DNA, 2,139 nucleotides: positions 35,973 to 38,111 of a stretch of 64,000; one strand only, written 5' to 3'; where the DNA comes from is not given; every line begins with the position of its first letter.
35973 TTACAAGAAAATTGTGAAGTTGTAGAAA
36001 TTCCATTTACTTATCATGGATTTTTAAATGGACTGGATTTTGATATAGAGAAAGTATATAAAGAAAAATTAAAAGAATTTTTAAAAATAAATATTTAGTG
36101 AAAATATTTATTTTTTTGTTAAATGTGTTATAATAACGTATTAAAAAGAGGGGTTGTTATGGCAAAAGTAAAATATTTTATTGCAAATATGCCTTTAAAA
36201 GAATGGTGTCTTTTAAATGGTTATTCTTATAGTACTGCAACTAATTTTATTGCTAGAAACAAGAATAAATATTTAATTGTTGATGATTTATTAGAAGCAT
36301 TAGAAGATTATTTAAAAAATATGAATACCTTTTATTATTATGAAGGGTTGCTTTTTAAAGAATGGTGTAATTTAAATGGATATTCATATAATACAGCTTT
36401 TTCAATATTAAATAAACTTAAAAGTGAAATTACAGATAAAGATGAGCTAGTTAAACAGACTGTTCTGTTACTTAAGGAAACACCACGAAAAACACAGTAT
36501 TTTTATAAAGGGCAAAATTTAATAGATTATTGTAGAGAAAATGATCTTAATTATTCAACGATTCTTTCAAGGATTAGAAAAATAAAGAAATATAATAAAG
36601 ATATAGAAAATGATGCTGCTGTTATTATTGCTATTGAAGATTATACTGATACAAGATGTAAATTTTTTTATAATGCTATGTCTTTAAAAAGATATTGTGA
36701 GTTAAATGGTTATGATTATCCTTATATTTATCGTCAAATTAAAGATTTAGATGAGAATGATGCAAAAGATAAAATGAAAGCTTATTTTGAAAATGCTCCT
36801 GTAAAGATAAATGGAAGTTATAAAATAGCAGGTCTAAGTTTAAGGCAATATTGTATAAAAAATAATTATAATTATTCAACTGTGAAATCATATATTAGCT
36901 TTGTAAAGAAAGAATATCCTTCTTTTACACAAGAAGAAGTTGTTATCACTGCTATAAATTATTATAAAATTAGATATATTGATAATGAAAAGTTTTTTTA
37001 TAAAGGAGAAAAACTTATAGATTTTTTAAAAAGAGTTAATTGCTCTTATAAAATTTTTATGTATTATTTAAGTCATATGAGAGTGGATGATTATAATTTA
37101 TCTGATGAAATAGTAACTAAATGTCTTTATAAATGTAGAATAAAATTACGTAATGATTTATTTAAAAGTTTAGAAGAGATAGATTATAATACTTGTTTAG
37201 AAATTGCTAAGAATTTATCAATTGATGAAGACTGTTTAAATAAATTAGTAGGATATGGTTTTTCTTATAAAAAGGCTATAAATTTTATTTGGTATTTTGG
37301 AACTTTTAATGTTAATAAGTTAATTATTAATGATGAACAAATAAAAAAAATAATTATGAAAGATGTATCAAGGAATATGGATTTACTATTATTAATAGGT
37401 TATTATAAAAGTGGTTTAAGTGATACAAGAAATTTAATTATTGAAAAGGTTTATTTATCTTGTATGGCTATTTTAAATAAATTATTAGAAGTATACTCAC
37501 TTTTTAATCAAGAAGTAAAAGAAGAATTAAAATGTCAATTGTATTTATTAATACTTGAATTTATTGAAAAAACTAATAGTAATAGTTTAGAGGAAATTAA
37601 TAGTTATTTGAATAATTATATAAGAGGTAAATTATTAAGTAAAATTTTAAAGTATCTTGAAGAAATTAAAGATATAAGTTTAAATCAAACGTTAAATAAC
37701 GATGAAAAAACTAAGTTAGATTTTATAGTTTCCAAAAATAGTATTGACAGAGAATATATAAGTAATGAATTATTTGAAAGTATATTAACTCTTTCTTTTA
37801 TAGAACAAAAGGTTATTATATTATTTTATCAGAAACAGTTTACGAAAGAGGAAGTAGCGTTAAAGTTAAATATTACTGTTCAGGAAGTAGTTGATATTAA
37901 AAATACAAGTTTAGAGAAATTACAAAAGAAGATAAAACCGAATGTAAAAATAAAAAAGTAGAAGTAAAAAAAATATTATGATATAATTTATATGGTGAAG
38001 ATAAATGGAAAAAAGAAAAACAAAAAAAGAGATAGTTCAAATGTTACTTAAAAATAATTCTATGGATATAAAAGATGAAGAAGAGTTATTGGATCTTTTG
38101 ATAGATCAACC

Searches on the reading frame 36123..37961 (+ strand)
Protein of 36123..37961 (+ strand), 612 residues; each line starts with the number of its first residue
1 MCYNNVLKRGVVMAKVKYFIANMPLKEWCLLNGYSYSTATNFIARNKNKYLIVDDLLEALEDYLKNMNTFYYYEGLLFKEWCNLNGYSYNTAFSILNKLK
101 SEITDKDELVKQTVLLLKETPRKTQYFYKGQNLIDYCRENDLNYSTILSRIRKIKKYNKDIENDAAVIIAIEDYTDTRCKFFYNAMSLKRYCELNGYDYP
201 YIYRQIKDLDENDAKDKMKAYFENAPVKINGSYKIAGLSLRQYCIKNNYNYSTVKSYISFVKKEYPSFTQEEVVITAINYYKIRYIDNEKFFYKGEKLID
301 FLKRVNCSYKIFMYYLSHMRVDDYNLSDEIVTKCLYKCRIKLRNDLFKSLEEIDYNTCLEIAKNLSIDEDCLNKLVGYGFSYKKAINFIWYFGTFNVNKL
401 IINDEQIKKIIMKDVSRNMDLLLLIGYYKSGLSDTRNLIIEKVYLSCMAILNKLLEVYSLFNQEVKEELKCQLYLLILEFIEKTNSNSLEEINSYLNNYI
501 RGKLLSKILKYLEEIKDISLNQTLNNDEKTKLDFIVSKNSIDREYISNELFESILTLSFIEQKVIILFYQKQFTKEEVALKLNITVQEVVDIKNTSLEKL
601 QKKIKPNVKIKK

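Call 42: search_protein_families(library=ncbifam, proteins=[window:36123-37961:+], max_evalue=0.00001)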
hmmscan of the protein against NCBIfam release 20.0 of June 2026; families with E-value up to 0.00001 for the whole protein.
window:36123-37961:+ (612 aa): 4 families
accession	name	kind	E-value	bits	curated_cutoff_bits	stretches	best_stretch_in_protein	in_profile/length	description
TIGR04111.1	BcepMu_gp16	hypoth_equivalog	7.7e-09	35.3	34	0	236-258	12-34/55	phage-associated protein, BcepMu gp16 family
TIGR02937.1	sigma70-ECF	superfamily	5.5e-08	32.6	42.9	1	484-604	46-165/165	sigma-70 family RNA polymerase sigma factor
NF047593.1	IS66_ISAeme5_TnpA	equivalog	3.1e-07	30.8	28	0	233-265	13-45/79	IS66 family insertion sequence element accessory protein TnpA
NF004935.0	PRK06288.1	equivalog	2.3e-06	27.5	343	0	488-605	149-263/270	RNA polymerase sigma factor WhiG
